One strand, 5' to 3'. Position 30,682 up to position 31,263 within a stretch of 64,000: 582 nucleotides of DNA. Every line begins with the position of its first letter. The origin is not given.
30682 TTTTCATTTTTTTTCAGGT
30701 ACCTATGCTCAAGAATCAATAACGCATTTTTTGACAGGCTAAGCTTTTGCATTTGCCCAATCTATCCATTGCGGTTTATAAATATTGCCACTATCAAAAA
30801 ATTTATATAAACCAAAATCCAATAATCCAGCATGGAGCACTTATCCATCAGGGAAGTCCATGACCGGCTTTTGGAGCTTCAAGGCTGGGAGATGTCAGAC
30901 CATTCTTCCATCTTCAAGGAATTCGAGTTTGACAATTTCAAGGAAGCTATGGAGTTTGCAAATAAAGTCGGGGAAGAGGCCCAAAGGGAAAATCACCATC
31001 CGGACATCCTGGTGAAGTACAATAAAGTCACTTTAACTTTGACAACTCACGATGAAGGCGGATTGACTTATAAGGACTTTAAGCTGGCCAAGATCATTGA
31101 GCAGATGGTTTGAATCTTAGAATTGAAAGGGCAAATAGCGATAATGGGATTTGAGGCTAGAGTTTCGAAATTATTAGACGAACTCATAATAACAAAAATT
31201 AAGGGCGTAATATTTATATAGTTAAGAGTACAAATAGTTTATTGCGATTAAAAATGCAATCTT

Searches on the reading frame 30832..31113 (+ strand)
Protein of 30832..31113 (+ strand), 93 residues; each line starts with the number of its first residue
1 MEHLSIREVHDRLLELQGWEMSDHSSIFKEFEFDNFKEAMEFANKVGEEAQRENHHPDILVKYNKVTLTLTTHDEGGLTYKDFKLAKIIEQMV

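Call 4: search_protein_families(library=pfam, proteins=[window:30832-31113:+])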
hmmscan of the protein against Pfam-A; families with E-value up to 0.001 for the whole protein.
window:30832-31113:+ (93 aa): 1 family
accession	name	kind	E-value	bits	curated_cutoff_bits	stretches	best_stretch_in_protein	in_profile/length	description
PF01329.24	Pterin_4a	-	6.7e-32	109.9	26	1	3-91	2-90/91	Pterin 4 alpha carbinolamine dehydratase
